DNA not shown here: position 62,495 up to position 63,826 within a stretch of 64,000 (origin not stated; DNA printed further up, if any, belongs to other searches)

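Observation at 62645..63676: Eukaryote-type sterol C-24 methyltransferase (ERG6/SMT-like) gene standing alone in gene-poor DNA of a Bacteroidota-like genome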

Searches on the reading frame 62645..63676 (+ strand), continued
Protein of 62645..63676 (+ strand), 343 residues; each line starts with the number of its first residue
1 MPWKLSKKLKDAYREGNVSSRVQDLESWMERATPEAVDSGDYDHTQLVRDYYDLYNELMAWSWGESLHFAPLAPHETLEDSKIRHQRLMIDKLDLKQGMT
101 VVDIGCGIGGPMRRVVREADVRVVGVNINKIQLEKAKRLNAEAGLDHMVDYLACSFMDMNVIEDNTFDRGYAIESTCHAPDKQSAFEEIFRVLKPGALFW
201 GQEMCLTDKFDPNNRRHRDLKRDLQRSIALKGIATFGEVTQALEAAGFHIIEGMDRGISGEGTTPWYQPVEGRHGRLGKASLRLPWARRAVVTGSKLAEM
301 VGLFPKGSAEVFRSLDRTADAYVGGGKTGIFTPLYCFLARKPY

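Call 48: search_protein_representatives(protein=window:62645-63673:+)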
Query: 343 residues. Proteins with E-value up to 0.001 (for the whole library): 9194; up to 1e-10: 1864; up to 1e-30: 250. The best 150 are listed.
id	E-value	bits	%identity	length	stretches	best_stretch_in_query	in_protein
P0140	2.8e-120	418.0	54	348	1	4-342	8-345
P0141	1.8e-114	398.9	68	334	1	29-287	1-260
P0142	1.6e-98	346.4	50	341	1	3-341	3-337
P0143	5.3e-93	328.3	59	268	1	6-256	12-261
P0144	4.3e-79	282.5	42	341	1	6-341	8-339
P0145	2.9e-70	253.5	66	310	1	4-179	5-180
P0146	6.5e-69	249.0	41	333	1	43-342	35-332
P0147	1.4e-68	247.9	38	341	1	4-342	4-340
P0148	2.1e-66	240.8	40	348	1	11-342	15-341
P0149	2.2e-66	240.7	42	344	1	43-342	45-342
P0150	2.9e-65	237.0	68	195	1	51-204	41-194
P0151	6.9e-65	235.8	39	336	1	41-342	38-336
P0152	3.7e-63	230.1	57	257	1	112-302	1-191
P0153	6.5e-63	229.3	38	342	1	26-341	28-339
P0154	1.8e-62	227.8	63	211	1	4-169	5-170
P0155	3.4e-62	226.9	40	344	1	47-342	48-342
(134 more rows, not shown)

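Call 61: search_solved_structures(query=L004:1636-3663:-, max_evalue=0.00001)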
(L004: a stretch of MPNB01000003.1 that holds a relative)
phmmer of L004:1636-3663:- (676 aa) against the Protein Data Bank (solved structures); distinct sequences matched with E-value up to 0.00001: 267 (the best 60 are shown).
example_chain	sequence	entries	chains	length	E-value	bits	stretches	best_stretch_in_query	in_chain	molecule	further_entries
7f3w_A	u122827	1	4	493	2.2e-19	72.4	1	414-669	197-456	cytochrome P450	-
7f3h_A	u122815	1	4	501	6.9e-19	70.8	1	431-669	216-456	Bifunctional cytochrome P450/NADPH--P450 reductase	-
7jj1_A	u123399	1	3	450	4.8e-17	64.7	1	420-645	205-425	Cytochrome P450 51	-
6mi0_A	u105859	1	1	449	4.9e-17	64.7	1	420-645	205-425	Cytochrome P450 51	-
6mcw_A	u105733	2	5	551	6.9e-17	64.2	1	420-646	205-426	Cytochrome P450 51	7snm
7wzl_A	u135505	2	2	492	2.7e-16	62.2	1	484-645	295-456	Putative cytochrome P450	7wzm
6c93_A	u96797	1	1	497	1.1e-15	60.2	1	445-642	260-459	Cytochrome P450 4B1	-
3qm4_A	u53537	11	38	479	1.9e-15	59.4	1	414-639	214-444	Cytochrome P450 2D6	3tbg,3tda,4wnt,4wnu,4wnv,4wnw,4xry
5t6q_A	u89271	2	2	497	4.5e-15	58.2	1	445-642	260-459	Cytochrome P450 4B1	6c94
2f9q_A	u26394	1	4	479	4.6e-15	58.2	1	415-639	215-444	Cytochrome P450 2D6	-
6csb_A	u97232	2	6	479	5.9e-15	57.8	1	414-639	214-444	Cytochrome P450 2D6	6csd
8x1w_A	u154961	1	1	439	2.9e-14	55.5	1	270-651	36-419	Taxadiene 5-alpha hydroxylase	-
8x3e_A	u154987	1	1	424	2.9e-14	55.5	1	270-651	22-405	Taxadiene 5-alpha hydroxylase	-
3k9v_A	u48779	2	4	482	4e-14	55.1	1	463-631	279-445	1,25-dihydroxyvitamin D(3) 24-hydroxylase, mitochondrial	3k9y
5tl8_A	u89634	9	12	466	7.4e-14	54.2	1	443-665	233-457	Protein CYP51 | CYP51, sterol 14alpha-demethylase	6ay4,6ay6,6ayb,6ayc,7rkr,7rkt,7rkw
3czh_A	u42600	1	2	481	1.9e-13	52.8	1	423-659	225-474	Cytochrome P450 2R1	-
3c6g_A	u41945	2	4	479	1.9e-13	52.8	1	423-659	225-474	Cytochrome P450 2R1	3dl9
4r20_A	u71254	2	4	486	5.1e-13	51.4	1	417-622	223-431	Cytochrome P450 family 17 polypeptide 2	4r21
2ve3_A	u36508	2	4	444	5.6e-13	51.3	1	524-667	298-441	PUTATIVE CYTOCHROME P450 120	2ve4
1dt6_A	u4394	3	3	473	1.1e-12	50.2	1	484-650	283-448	CYTOCHROME P450 2C5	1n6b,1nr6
5xxi_A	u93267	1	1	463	1.2e-12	50.1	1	482-652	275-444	Cytochrome P450 2C9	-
8vx0_A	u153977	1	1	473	1.3e-12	50.1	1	482-652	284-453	Cytochrome P450 2C9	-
8vz7_A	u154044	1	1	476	1.3e-12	50.1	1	482-652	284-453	Cytochrome P450 2C9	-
6vlt_A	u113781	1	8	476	1.3e-12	50.1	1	482-652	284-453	Cytochrome P450 2C9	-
7rl2_A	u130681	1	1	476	1.3e-12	50.1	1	482-652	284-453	Cytochrome P450 2C9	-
5x24_A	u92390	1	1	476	1.3e-12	50.1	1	482-652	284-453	Cytochrome P450 2C9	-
1og2_A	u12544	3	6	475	1.3e-12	50.1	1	482-652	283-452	CYTOCHROME P450 2C9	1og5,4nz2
1r9o_A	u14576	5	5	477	1.3e-12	50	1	482-652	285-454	Cytochrome P450 2C9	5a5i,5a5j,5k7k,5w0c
5x23_A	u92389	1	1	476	1.3e-12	50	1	482-652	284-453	Cytochrome P450 2C9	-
4gqs_A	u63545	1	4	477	2.2e-12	49.3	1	435-652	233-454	Cytochrome P450 2C19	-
4zv8_A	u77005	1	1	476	3.9e-12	48.5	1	486-648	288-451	Cytochrome P450 2B6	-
5ufg_A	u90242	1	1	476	4e-12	48.4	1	486-648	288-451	Cytochrome P450 2B6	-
3ibd_A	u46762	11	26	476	4e-12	48.4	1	486-648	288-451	Cytochrome P450 2B6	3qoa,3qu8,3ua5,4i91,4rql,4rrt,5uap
5vbu_A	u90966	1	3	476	4.6e-12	48.2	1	483-658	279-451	Cytochrome P450 21-hydroxylase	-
4y8w_A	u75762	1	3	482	4.8e-12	48.2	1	483-658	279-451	Cytochrome P450 21-hydroxylase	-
6b82_A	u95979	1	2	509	8.7e-12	47.3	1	486-640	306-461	Cytochrome P450, family 17, subfamily A, polypeptide 1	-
7tef_A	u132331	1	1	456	1.1e-11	47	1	419-650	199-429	Cytochrome P450 51B1 Cyp51B1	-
3dbg_A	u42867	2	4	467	1.9e-11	46.2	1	317-638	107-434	Putative cytochrome P450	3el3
2q9f_A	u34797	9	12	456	3.4e-11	45.4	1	460-646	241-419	Cytochrome P450 46A1 | Cholesterol 24-hydroxylase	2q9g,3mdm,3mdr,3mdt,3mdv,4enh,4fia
5e0e_A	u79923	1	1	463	6.3e-11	44.5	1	486-648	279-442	Cytochrome P450 family 2 subfamily B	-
8gk3_A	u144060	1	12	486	6.4e-11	44.5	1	484-633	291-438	Cytochrome P450 3A7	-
9njw_A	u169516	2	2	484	7.1e-11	44.3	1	486-669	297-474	Cytochrome P450, CYP11A1 | Ancestral Cytochrome P450 11A1 (CYP11A1)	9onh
7mk8_A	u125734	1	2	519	7.4e-11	44.3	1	484-633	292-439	Isoform 2 of Cytochrome P450 3A7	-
9wat_A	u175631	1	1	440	9.5e-11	43.9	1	411-647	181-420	Cytochrome P450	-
5veu_A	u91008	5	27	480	9.9e-11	43.8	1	483-644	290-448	Cytochrome P450 3A5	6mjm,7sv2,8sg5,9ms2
7lad_A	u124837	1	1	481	1e-10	43.8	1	483-644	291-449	Cytochrome P450 3A5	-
4kq8_A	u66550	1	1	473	1.2e-10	43.5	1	482-641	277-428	Cytochrome P450 19A1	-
3eqm_A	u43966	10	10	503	1.4e-10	43.3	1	482-641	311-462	Cytochrome P450 19A1 | Aromatase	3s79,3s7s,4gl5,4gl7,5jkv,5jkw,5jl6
7kvk_A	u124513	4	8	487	1.7e-10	43.1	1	483-665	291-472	Cytochrome P450 3A4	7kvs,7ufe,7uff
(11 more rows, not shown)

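Call 62: search_solved_structures(query=L038:8871-9893:+, max_evalue=0.00001)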
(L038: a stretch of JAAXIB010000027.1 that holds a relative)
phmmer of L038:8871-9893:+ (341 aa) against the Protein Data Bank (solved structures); distinct sequences matched with E-value up to 0.00001: 11.
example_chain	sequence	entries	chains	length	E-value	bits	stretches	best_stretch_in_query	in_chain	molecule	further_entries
4qdc_A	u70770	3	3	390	8e-23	84.2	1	13-176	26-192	3-ketosteroid 9alpha-hydroxylase oxygenase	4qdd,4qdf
4qdf_B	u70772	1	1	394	4.8e-22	81.6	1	14-177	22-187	3-ketosteroid 9alpha-hydroxylase oxygenase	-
2zyl_A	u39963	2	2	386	6e-20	74.7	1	15-176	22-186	POSSIBLE OXIDOREDUCTASE | 3-ketosteroid-9-alpha-monooxygenase oxygenase subunit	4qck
6wnc_A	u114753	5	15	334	7.3e-14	54.7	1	18-176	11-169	SxtDIOX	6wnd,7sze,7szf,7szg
6wn3_A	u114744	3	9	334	7.6e-14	54.6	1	18-177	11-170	SxtT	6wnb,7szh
3gb4_A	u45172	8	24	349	2e-13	53.3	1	18-180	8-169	DdmC | Dicamba O-demethylase, oxygenase component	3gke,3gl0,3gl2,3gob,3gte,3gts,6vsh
7fhr_A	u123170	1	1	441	8.1e-11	44.7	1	32-177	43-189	Putative Phthalate 4,5-dioxygenase, subunit alpha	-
7fjl_A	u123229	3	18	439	1.4e-09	40.7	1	39-196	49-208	Rieske (2Fe-2S) domain protein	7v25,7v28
9ina_A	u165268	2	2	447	6.6e-08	35.1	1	38-179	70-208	Rieske (2Fe-2S) domain protein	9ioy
7qwt_A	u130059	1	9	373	1.2e-07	34.3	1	17-178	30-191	Rieske (2Fe-2S) domain protein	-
8jng_A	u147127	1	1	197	3e-06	29.7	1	5-104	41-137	Methanesulfonate monooxygenase ferredoxin subunit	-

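Call 74: predict_structure(alignment_id=A1)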
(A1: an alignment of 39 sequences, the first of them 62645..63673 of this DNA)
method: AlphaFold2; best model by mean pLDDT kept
length: 343 residues; sequences in the alignment: 39
mean_pLDDT: 55.3   pTM: 0.49
mean pLDDT of the five models: 55.3, 42.2, 41.6, 40.7, 39.8
residues with pLDDT >= 90: 11; 70-90: 74; 50-70: 108; < 50: 150
segments of 3 or more residues with pLDDT < 50: 1-16, 56-74, 202-212, 216-240, 242-285, 287-293, 326-343
pLDDT, mean of each block of 10 residues (from residue 1): 37 48 60 60 54 49 38 52 71 84 71 81 80 76 85 80 88 54 67 75 38 48 34 42 44 35 32 32 41 52 54 53 46 32 27
secondary structure, 60 per line:
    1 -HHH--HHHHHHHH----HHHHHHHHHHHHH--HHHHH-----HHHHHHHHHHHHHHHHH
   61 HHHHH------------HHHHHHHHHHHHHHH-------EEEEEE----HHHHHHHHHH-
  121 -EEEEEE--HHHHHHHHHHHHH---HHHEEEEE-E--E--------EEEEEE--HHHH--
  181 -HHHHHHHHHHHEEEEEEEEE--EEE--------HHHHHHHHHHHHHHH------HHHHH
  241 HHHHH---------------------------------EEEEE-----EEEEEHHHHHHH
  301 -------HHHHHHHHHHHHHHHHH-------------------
elements in order: H7-14 H19-31 H34-38 H44-65 H78-92 E100-105 H110-119 E122-127 H130-142 E149-153 E167-172 H175-178 H182-192 E193-201 E204-206 H215-229 H236-245 E279-283 E289-293 H294-300 H308-324

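Call 82: predict_structure(alignment_id=A2)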
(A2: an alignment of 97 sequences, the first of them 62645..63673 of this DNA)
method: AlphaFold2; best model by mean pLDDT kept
length: 343 residues; sequences in the alignment: 97
mean_pLDDT: 93.9   pTM: 0.92
mean pLDDT of the five models: 93.9, 93.1, 93.0, 92.0, 91.0
residues with pLDDT >= 90: 290; 70-90: 46; 50-70: 7; < 50: 0
segments of 3 or more residues with pLDDT < 50: none
pLDDT, mean of each block of 10 residues (from residue 1): 89 89 90 84 91 93 92 91 97 98 96 98 98 96 98 97 99 97 98 99 98 98 95 97 99 89 88 73 87 94 94 94 97 98 98
secondary structure, 60 per line:
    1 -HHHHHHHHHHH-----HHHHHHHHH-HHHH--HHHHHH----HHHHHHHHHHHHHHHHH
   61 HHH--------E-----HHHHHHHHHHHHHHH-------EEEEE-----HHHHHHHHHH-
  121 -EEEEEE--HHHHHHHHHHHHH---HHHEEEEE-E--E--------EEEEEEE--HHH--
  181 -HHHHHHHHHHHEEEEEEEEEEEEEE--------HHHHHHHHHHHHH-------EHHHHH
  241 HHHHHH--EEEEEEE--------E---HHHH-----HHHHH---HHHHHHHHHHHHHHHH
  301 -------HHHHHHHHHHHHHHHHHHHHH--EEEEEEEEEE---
elements in order: H2-12 H18-26 H28-31 H34-39 H44-63 H78-92 E100-104 H110-119 E122-127 H130-142 E149-153 E167-173 H182-192 E193-206 H215-227 H236-246 E249-255 H268-271 H277-281 H285-300 H308-328 E331-340

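Call 85: fold_search(model_id=the predicted structure, library=pdb)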
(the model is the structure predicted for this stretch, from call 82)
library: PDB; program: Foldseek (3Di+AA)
matches with E <= 10: 1968; with E <= 0.001: 1563
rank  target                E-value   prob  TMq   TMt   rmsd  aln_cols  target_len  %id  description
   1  5gm1_B                5.1e-20  1.00  0.56  0.68  11.8       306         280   25  Crystal structure of methyltransferase TleD complexed with SAH (released 2016-09-28)
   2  2o57_A                1.5e-19  1.00  0.65  0.78   5.1       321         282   19  Crystal Structure of a putative sarcosine dimethylglycine methyltransferase from Galdieria sulphuraria (released 2006-12-19)
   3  6uv6_A                2.4e-19  1.00  0.65  0.84   3.8       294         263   22  AtmM with bound rebeccamycin analogue (released 2020-11-25)
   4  5gm1_C                2.7e-19  1.00  0.57  0.69  11.7       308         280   26  Crystal structure of methyltransferase TleD complexed with SAH (released 2016-09-28)
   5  6uv6_C                2.8e-19  1.00  0.64  0.82   4.7       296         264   22  AtmM with bound rebeccamycin analogue (released 2020-11-25)
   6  5gm1_K                3.0e-19  1.00  0.56  0.68  12.7       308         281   25  Crystal structure of methyltransferase TleD complexed with SAH (released 2016-09-28)
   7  2o57_B                5.8e-19  1.00  0.65  0.80   4.2       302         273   20  Crystal Structure of a putative sarcosine dimethylglycine methyltransferase from Galdieria sulphuraria (released 2006-12-19)
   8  5gm1_A                7.3e-19  1.00  0.56  0.68  11.8       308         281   26  Crystal structure of methyltransferase TleD complexed with SAH (released 2016-09-28)
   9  5gm1_E                7.3e-19  1.00  0.56  0.68  12.6       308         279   25  Crystal structure of methyltransferase TleD complexed with SAH (released 2016-09-28)
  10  8zc8_B                8.1e-19  1.00  0.67  0.81   3.5       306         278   23  The structure of MitM and mitomycin A with SAH in mitomycin (released 2024-11-27)
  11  6uvq_A                8.1e-19  1.00  0.59  0.77   5.4       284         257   21  Crystal structure of Apo AtmM (released 2020-11-25)
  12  5gm2_B                8.1e-19  1.00  0.55  0.67  11.9       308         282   27  Crystal structure of methyltransferase TleD complexed with SAH and teleocidin A1 (released 2016-09-28)
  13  2o57_C                8.6e-19  1.00  0.65  0.80   4.1       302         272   19  Crystal Structure of a putative sarcosine dimethylglycine methyltransferase from Galdieria sulphuraria (released 2006-12-19)
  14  4pne_A                8.6e-19  1.00  0.64  0.80   3.9       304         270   23  Crystal Structure of the [4+2]-Cyclase SpnF (released 2015-02-18)
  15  4pne_B                9.1e-19  1.00  0.61  0.76   5.7       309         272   23  Crystal Structure of the [4+2]-Cyclase SpnF (released 2015-02-18)
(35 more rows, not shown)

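Call 92: list_cluster_members(proteins=[P0140, P0142, P0144, P0141, P0146, P0147, P0148, P0149, P0151, P0155])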
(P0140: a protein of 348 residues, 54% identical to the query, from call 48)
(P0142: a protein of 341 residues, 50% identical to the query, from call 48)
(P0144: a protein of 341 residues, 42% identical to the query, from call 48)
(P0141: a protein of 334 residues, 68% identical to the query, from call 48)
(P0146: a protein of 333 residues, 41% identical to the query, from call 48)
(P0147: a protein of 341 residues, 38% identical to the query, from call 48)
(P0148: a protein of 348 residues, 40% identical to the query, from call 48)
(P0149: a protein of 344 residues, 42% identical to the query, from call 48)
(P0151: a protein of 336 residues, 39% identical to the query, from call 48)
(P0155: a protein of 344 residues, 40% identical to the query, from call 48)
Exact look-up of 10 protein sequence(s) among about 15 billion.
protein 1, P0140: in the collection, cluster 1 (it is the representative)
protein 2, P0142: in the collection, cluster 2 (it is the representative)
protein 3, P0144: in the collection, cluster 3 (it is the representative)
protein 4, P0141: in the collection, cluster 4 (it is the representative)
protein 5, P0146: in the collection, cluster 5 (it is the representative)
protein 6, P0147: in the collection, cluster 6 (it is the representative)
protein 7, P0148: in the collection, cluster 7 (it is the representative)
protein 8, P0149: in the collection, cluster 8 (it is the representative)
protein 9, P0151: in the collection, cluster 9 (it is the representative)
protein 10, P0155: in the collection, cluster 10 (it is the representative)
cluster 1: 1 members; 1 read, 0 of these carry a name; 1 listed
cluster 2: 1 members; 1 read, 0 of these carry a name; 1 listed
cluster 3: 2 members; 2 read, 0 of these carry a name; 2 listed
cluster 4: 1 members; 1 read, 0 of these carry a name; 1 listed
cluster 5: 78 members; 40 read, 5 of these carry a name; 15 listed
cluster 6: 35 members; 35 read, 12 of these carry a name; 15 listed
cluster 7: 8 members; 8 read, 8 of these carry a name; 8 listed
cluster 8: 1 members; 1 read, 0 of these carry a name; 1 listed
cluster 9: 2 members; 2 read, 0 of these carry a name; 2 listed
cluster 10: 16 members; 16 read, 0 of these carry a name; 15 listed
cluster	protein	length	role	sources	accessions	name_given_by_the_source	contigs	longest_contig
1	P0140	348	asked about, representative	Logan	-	-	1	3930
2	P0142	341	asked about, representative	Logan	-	-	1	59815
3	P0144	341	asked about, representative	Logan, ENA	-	-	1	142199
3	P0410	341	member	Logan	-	-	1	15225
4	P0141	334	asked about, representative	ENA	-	-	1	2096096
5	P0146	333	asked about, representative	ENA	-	-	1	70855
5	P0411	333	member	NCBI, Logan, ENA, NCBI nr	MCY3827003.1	MAG: methyltransferase domain-containing protein [Candidatus Dadabacteria bacterium] | methyltransferase domain-containing protein [Candidatus Dadabacteria bacterium]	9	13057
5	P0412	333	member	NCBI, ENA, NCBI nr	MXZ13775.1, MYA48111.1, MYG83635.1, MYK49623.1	MAG: methyltransferase domain-containing protein [Candidatus Dadabacteria bacterium] | methyltransferase domain-containing protein [Candidatus Dadabacteria bacterium]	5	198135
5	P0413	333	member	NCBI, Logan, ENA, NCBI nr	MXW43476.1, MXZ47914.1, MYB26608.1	MAG: methyltransferase domain-containing protein [Candidatus Dadabacteria bacterium] | methyltransferase domain-containing protein [Candidatus Dadabacteria bacterium]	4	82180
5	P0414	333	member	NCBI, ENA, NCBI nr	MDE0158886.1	MAG: methyltransferase domain-containing protein [Candidatus Dadabacteria bacterium] | methyltransferase domain-containing protein [Candidatus Dadabacteria bacterium]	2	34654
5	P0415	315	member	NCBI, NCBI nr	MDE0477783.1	MAG: methyltransferase domain-containing protein [Candidatus Dadabacteria bacterium] | methyltransferase domain-containing protein [Candidatus Dadabacteria bacterium]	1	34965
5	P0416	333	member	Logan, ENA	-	-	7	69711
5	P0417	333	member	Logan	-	-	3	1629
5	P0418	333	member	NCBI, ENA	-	-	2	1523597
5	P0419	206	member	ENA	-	-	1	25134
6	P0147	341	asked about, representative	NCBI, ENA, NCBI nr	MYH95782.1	MAG: methyltransferase domain-containing protein [Acidimicrobiia bacterium] | methyltransferase domain-containing protein [Acidimicrobiia bacterium]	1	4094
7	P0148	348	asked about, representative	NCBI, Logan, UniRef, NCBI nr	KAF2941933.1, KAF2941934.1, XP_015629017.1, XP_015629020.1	cycloartenol-C-24-methyltransferase 1-like [Oryza sativa Japonica Group] | cycloartenol-C-24-methyltransferase 1-like n=1 Tax=Oryza sativa subsp. japonica ... | cycloartenol-C-24-methyltransferase 1-like isoform X1 [Oryza sativa Japonica Group]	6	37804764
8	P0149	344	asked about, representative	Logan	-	-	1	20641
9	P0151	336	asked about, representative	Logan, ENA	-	-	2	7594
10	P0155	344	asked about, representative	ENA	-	-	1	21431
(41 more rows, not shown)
